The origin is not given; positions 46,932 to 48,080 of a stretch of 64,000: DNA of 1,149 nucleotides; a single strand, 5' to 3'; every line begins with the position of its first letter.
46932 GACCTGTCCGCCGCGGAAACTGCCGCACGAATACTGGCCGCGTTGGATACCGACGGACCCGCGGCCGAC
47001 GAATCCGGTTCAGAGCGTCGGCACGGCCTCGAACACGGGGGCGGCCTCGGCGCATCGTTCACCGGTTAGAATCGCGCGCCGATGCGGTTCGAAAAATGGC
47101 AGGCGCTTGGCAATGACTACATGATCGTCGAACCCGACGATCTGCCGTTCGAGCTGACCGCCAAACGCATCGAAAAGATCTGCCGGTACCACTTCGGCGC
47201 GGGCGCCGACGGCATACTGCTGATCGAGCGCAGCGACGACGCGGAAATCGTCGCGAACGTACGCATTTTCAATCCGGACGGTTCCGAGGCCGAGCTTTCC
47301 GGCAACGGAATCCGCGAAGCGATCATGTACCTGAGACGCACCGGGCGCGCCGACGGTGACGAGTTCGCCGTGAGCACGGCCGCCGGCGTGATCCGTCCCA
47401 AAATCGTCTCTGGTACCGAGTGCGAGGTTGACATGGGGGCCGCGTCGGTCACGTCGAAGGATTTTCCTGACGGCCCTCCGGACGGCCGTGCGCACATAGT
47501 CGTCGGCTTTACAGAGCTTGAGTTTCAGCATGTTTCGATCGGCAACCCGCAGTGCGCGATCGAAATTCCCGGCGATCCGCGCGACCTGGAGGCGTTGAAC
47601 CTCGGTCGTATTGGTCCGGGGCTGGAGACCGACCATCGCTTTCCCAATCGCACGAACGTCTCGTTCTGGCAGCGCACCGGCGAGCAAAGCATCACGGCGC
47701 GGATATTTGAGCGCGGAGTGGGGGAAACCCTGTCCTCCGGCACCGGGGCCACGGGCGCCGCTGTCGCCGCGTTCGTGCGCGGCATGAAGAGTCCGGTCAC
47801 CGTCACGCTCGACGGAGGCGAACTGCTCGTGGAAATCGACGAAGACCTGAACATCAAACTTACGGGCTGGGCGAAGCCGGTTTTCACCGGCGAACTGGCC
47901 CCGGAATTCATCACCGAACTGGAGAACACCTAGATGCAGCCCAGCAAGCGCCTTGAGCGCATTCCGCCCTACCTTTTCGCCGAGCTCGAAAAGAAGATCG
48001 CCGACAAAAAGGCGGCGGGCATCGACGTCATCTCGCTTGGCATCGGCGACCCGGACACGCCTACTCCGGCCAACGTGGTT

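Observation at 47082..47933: DapF orthologue with both catalytic cysteines encoded as serine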

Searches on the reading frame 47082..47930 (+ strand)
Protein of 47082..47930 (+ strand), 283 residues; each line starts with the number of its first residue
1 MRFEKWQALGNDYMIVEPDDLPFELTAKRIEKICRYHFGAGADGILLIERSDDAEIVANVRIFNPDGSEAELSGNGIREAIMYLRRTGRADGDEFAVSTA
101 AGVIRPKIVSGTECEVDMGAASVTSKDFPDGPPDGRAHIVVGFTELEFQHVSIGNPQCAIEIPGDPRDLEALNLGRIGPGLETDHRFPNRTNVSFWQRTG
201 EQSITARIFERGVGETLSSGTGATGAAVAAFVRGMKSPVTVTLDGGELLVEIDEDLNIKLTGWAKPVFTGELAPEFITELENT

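Call 3: search_protein_families(library=ncbifam, proteins=[window:47082-47930:+])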
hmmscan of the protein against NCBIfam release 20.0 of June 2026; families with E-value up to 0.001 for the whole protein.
window:47082-47930:+ (283 aa): 2 families
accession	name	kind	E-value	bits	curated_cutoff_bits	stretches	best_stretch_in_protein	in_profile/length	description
TIGR00652.1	DapF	equivalog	2.4e-58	197.7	114.65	1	1-272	1-268/270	diaminopimelate epimerase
NF038284.1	bifunc_DapF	exception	2.3e-17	63.1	350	1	30-234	34-223/254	bifunctional diaminopimelate epimerase/glutamate racemase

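Call 4: search_protein_families(library=pfam, proteins=[window:47082-47930:+])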
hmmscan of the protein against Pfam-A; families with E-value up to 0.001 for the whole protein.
window:47082-47930:+ (283 aa): 1 family
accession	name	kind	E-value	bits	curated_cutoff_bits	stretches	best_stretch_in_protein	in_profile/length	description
PF01678.24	DAP_epimerase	-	1.4e-41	141.8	34.7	2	5-122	3-119/121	Diaminopimelate epimerase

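Call 5: search_solved_structures(query=window:47082-47930:+, show_alignments=4)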
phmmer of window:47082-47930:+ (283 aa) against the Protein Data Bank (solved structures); distinct sequences matched with E-value up to 0.001: 17.
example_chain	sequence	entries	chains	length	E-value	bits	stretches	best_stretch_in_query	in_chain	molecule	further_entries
3ejx_A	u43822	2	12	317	2.1e-40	142.4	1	2-271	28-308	Diaminopimelate epimerase, chloroplastic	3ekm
5ha4_A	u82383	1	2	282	9.5e-40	140.2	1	2-272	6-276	Diaminopimelate epimerase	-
9mro_A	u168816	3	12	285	5.4e-39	137.8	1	2-272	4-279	Diaminopimelate epimerase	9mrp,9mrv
2otn_A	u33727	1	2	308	4.6e-35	124.9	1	3-270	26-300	Diaminopimelate epimerase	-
2q9j_A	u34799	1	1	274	5.5e-35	124.6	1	1-270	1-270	Diaminopimelate epimerase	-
2q9h_A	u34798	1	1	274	5.5e-35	124.6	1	1-270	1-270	Diaminopimelate epimerase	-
1gqz_A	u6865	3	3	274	2.7e-34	122.3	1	1-270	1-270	DIAMINOPIMELATE EPIMERASE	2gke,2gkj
1bwz_A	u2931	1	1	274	4.9e-34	121.5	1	1-270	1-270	PROTEIN (DIAMINOPIMELATE EPIMERASE)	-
5ygu_A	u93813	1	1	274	1.7e-32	116.4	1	1-250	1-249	Diaminopimelate epimerase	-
6d13_A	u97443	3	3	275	1.8e-32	116.4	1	1-250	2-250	Diaminopimelate epimerase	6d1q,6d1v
4ijz_A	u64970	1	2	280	1.8e-32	116.4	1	1-250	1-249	Diaminopimelate epimerase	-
6vck_A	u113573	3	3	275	2.5e-32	115.9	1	1-249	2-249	Diaminopimelate epimerase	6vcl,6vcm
4ik0_A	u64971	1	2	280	2.6e-32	115.8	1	1-249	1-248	Diaminopimelate epimerase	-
8qzy_A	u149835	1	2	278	9.7e-32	114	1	1-271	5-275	Diaminopimelate epimerase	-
5h2g_A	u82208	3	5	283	5.4e-26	95.1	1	3-271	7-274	Diaminopimelate epimerase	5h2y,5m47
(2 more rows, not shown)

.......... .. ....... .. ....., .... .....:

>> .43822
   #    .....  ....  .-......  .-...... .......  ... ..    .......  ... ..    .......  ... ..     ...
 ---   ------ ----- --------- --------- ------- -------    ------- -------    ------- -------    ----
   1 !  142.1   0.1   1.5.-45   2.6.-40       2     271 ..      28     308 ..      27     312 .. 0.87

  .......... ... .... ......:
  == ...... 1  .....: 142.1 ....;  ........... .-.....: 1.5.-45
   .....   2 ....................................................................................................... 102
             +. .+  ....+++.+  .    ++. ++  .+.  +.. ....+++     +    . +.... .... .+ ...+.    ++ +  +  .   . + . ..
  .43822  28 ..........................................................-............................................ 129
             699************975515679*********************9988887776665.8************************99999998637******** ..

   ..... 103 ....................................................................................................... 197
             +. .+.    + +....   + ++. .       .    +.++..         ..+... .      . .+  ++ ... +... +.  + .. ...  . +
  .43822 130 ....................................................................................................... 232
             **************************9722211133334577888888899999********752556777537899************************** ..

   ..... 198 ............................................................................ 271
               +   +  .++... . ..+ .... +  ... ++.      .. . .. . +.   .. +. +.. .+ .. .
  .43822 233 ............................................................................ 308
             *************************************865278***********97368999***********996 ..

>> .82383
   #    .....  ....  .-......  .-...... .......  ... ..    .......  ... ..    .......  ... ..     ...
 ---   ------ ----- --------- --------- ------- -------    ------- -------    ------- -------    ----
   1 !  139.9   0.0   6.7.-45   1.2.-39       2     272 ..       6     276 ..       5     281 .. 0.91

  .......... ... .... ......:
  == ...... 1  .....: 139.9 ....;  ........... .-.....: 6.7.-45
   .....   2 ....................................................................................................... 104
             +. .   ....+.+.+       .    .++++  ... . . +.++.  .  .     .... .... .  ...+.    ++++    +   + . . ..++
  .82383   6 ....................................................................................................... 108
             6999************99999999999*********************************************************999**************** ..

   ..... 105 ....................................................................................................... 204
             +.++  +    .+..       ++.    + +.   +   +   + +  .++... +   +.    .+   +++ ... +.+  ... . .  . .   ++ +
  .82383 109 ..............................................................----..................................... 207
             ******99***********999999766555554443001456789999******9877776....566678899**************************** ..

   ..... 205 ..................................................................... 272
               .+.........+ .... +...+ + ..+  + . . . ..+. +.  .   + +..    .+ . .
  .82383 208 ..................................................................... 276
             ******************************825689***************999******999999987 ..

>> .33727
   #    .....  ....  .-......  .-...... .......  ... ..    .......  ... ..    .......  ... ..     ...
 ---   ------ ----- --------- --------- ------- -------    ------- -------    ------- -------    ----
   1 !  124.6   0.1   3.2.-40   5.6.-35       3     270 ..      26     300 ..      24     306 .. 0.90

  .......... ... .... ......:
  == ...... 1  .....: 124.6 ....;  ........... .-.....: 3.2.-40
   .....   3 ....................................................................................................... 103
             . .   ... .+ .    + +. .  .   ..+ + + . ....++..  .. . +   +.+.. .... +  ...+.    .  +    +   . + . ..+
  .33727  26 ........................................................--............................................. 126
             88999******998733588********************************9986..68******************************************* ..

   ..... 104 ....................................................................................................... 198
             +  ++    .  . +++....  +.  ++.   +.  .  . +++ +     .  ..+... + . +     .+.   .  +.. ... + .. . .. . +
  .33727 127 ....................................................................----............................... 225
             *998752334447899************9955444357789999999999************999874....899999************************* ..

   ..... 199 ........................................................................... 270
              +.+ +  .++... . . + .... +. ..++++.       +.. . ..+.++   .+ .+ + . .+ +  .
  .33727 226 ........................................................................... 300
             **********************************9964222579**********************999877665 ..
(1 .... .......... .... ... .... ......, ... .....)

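Call 6: find_homologous_proteins(query=window:47082-47930:+, max_evalue=1e-10)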
Query window:47082-47930:+ (283 aa): 8000 proteins with E <= 1e-10 among 8000 candidates; the best 120 are listed.
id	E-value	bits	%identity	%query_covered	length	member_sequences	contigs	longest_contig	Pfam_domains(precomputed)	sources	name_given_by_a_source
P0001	1.9e-186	636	100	100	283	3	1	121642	PF01678.25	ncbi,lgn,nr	ncbi:MAG: diaminopimelate epimerase [Actinobacteria bacterium]|nr:diaminopimelate epimerase [Actinom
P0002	1.2e-170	585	92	100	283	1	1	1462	PF01678.25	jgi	jgi:diaminopimelate epimerase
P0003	6.6e-162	556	88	100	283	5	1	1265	PF01678.25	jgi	jgi:diaminopimelate epimerase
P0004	2.6e-159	547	86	100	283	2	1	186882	PF01678.25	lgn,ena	-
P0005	1.6e-158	545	86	100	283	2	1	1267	PF01678.25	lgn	-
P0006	1.2e-155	535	85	100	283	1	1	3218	PF01678.25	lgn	-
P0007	2.3e-155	534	83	100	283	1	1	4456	PF01678.25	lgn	-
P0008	6.2e-155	533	84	100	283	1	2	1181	PF01678.25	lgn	-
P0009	1.4e-154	532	86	100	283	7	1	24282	PF01678.25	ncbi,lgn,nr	ncbi:MAG: diaminopimelate epimerase [Actinobacteria bacterium]|nr:diaminopimelate epimerase [Actinom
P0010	2.3e-153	528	83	100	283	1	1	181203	PF01678.25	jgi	jgi:diaminopimelate epimerase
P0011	1.1e-151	522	83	100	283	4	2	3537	PF01678.25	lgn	-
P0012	7.3e-149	513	82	100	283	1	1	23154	PF01678.25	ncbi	ncbi:MAG: diaminopimelate epimerase [Solirubrobacterales bacterium]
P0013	3.2e-148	511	81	100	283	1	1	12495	PF01678.25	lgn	-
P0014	2.2e-145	502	79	100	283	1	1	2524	PF01678.25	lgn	-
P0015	2.2e-143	495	80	99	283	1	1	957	PF01678.25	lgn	-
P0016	1.9e-142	492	81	100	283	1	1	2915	PF01678.25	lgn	-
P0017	4.4e-141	488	80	100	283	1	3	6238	PF01678.25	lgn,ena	-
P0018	5.1e-140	484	79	100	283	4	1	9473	PF01678.25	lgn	-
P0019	7.4e-140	484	77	100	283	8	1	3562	PF01678.25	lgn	-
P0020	9.2e-140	483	78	100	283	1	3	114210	PF01678.25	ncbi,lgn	ncbi:MAG: diaminopimelate epimerase [Solirubrobacterales bacterium]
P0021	2.4e-139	482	79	100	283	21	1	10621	PF01678.25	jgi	jgi:diaminopimelate epimerase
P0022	3.0e-139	482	78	100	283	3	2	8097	PF01678.25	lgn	-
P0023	3.3e-139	481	77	100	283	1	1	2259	PF01678.25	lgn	-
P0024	4.0e-139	481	77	100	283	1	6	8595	PF01678.25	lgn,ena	-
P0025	2.2e-138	479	75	100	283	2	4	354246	PF01678.25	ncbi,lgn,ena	-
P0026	2.9e-138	478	79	99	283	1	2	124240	PF01678.25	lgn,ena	-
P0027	3.3e-138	478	78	100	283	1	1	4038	PF01678.25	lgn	-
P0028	3.4e-138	478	78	100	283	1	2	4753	PF01678.25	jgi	jgi:diaminopimelate epimerase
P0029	3.8e-138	478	77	100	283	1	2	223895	PF01678.25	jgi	jgi:diaminopimelate epimerase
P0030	1.5e-137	476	77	100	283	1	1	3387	PF01678.25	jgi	jgi:diaminopimelate epimerase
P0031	1.6e-137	476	77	100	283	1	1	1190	PF01678.25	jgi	jgi:diaminopimelate epimerase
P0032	1.6e-137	476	78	100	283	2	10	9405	PF01678.25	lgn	-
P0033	2.5e-137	475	77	100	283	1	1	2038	PF01678.25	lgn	-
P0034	4.0e-137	475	78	100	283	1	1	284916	PF01678.25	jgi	jgi:diaminopimelate epimerase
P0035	4.1e-137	475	77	100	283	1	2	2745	PF01678.25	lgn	-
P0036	2.8e-136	472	76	100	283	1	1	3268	PF01678.25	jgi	jgi:diaminopimelate epimerase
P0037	4.2e-136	471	77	100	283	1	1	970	PF01678.25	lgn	-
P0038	4.3e-136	471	77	100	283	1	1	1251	PF01678.25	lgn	-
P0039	5.3e-136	471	77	100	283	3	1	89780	PF01678.25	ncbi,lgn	-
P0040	7.0e-136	471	74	100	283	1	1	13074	PF01678.25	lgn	-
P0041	9.4e-136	470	77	100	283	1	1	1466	PF01678.25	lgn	-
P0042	1.4e-135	470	74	100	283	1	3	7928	PF01678.25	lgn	-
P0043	2.0e-135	469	77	100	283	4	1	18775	PF01678.25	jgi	jgi:diaminopimelate epimerase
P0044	2.1e-135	469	76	100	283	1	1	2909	PF01678.25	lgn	-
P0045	5.3e-135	468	76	100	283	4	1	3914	PF01678.25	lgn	-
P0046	1.1e-134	467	75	100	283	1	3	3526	PF01678.25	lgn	-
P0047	1.3e-134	466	73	100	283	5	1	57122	PF01678.25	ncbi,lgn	ncbi:MAG: diaminopimelate epimerase [Solirubrobacterales bacterium]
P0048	2.1e-134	466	75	100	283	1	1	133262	PF01678.25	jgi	jgi:diaminopimelate epimerase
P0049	2.1e-134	466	76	100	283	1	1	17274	PF01678.25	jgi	jgi:diaminopimelate epimerase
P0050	2.6e-134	465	76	100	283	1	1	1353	PF01678.25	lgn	-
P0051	3.4e-134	465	75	100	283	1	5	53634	PF01678.25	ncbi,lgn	ncbi:MAG: diaminopimelate epimerase [Solirubrobacterales bacterium]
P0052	3.9e-134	465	75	100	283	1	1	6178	PF01678.25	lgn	-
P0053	3.9e-134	465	74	99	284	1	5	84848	PF01678.25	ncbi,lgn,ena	-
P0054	4.0e-134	465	73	99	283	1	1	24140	PF01678.25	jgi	jgi:diaminopimelate epimerase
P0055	5.6e-134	464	76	100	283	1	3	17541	PF01678.25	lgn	-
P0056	3.9e-133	461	75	99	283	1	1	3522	PF01678.25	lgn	-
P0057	4.5e-133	461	76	100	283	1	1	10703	PF01678.25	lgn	-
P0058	5.3e-133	461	76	100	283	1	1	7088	PF01678.25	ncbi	-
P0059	7.4e-133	461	76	100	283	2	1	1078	PF01678.25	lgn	-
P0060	1.2e-132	460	76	100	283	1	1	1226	PF01678.25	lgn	-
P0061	1.7e-132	459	74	100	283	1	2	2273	PF01678.25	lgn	-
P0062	4.1e-132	458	75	100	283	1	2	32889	PF01678.25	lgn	-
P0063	9.7e-132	457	73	99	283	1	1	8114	PF01678.25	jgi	jgi:diaminopimelate epimerase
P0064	3.2e-131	455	75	100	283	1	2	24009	PF01678.25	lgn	-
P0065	9.3e-131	454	72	99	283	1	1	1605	PF01678.25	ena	-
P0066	1.1e-130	453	73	100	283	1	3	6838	PF01678.25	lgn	-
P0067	5.2e-130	451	71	99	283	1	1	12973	PF01678.25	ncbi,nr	ncbi:MAG: diaminopimelate epimerase [Thermoleophilaceae bacterium]|nr:diaminopimelate epimerase [The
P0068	2.3e-129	449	70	99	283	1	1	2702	PF01678.25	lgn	-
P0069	3.4e-129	449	72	99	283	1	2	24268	PF01678.25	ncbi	-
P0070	9.5e-128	444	73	100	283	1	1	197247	PF01678.25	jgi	jgi:diaminopimelate epimerase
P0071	2.6e-126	439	72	100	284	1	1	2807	PF01678.25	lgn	-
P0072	2.5e-123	429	75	90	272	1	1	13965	PF01678.25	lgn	-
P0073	5.4e-118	412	66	100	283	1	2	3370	PF01678.25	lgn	-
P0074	1.8e-116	407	66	99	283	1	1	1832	PF01678.25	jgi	jgi:diaminopimelate epimerase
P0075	1.7e-115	404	66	99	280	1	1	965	PF01678.25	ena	-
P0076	4.3e-115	402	65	100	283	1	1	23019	PF01678.25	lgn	-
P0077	7.4e-114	398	63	100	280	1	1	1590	PF01678.25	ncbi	-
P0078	1.0e-113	398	66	99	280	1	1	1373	PF01678.25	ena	-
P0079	1.1e-113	398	65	99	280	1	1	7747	PF01678.25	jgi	jgi:diaminopimelate epimerase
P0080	1.3e-113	397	64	99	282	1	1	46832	PF01678.25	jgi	jgi:diaminopimelate epimerase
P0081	1.4e-113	397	64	99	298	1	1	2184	PF01678.25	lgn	-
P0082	1.8e-113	397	54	99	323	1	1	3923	PF01678.25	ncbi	ncbi:MAG: diaminopimelate epimerase [Thermoleophilaceae bacterium]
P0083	4.9e-113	396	64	100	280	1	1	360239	PF01678.25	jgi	jgi:diaminopimelate epimerase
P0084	5.2e-113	395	63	100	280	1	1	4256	PF01678.25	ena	-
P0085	9.2e-113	395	66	99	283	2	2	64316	PF01678.25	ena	-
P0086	1.2e-112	394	64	99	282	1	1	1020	PF01678.25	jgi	jgi:diaminopimelate epimerase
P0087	1.2e-112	394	64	99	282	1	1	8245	PF01678.25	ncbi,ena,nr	ncbi:MAG TPA: diaminopimelate epimerase [Thermoleophilaceae bacterium]|nr:diaminopimelate epimerase 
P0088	1.5e-112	394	66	99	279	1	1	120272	PF01678.25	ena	-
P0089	2.1e-112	393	65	99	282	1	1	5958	PF01678.25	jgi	jgi:diaminopimelate epimerase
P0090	2.7e-112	393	62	100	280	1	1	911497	PF01678.25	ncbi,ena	-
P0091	2.7e-112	393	65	100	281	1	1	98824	PF01678.25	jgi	jgi:diaminopimelate epimerase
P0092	3.2e-112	393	66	99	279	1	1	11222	PF01678.25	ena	-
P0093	3.3e-112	393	64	99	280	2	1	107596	PF01678.25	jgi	-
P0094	5.4e-112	392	64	99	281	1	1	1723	PF01678.25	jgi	jgi:diaminopimelate epimerase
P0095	6.0e-112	392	64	100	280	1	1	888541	PF01678.25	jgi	jgi:diaminopimelate epimerase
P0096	6.3e-112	392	64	99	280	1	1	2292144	PF01678.25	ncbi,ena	-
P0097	6.7e-112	392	64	99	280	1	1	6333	PF01678.25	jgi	jgi:diaminopimelate epimerase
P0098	7.0e-112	392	64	99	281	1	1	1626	PF01678.25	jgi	jgi:diaminopimelate epimerase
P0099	7.1e-112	392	65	99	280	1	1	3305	PF01678.25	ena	-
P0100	1.0e-111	391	64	99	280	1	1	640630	PF01678.25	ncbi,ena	-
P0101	1.1e-111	391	64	99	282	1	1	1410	PF01678.25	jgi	jgi:diaminopimelate epimerase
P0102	1.2e-111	391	63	99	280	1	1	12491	PF01678.25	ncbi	-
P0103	1.2e-111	391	63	99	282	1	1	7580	PF01678.25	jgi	jgi:diaminopimelate epimerase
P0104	1.2e-111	391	63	99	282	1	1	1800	PF01678.25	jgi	jgi:diaminopimelate epimerase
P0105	1.2e-111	391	63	99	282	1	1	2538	PF01678.25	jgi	jgi:diaminopimelate epimerase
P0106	1.5e-111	391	64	99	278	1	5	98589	PF01678.25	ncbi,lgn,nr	ncbi:MAG: diaminopimelate epimerase [Thermoleophilaceae bacterium]|nr:diaminopimelate epimerase [The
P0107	1.6e-111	391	62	99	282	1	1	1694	PF01678.25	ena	-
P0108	1.6e-111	391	64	99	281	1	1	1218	PF01678.25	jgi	jgi:diaminopimelate epimerase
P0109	1.7e-111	390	63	100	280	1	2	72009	PF01678.25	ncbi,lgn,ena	-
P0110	1.8e-111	390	65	99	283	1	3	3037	PF01678.25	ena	-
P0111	2.2e-111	390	63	99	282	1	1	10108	PF01678.25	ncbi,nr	ncbi:MAG: diaminopimelate epimerase [Thermoleophilaceae bacterium]|nr:diaminopimelate epimerase [The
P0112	2.5e-111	390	63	100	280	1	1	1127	PF01678.25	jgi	jgi:diaminopimelate epimerase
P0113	2.5e-111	390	62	99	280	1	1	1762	PF01678.25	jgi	jgi:diaminopimelate epimerase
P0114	2.6e-111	390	64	99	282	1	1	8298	PF01678.25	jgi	jgi:diaminopimelate epimerase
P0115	2.6e-111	390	66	99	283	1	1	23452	PF01678.25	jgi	jgi:diaminopimelate epimerase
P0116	2.7e-111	390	64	99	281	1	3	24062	PF01678.25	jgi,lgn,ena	-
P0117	2.7e-111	390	63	95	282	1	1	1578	PF01678.25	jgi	jgi:diaminopimelate epimerase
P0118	2.9e-111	390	63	100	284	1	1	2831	PF01678.25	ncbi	-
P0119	2.9e-111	390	64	99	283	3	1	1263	PF01678.25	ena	-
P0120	2.9e-111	390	63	100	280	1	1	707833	PF01678.25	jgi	jgi:diaminopimelate epimerase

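Call 14: search_protein_representatives(protein=window:47082-47930:+)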
Query: 283 residues. Proteins with E-value up to 0.001 (for the whole library): 17002; up to 1e-10: 8780; up to 1e-30: 565. The best 150 are listed.
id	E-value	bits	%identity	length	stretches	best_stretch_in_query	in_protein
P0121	7.2e-97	340.8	61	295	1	1-283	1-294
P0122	1.8e-92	326.4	59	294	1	1-281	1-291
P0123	9.2e-79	281.4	50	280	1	1-280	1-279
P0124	2.9e-77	276.5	50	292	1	3-277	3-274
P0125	7.1e-69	249.0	60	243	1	57-283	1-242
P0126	3.5e-67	243.4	53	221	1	1-222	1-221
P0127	1.2e-63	231.8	60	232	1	1-187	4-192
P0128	4.2e-63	230.0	64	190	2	134-279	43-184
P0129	2.4e-62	227.5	59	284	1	46-247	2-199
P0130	2.7e-61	224.1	48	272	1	2-225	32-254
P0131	9.0e-61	222.4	55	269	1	1-224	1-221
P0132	3.6e-60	220.4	50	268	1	1-281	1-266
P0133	5.2e-60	219.9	44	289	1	2-281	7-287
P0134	4.5e-59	216.8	53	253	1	31-254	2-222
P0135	5.2e-57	210.1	60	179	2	1-131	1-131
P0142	4.0e-53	197.3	42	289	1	2-281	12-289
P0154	2.2e-49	185.0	43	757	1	2-279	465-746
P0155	3.4e-49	184.4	44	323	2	1-125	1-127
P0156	7.2e-49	183.3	42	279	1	1-280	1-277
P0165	1.3e-46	176.0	43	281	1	1-280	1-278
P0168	4.3e-46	174.2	44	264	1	1-272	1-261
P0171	9.3e-46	173.1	43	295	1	3-277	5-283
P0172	1.6e-45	172.3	40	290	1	1-278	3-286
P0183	1.1e-43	166.4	44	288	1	2-273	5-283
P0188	4.4e-43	164.4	48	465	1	2-242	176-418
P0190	6.7e-43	163.7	42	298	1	1-272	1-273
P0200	5.4e-42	160.8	41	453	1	3-272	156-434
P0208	3.4e-41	158.2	51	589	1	50-255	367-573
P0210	5.3e-41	157.5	41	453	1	3-270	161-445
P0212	6.9e-41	157.1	41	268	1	4-280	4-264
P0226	1.0e-39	153.3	37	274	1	1-279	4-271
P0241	3.4e-39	151.6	41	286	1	1-273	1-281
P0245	4.1e-39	151.3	39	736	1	3-278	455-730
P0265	4.1e-38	148.0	44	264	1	3-271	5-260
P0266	4.2e-38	148.0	39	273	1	1-275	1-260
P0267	4.3e-38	148.0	39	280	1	2-270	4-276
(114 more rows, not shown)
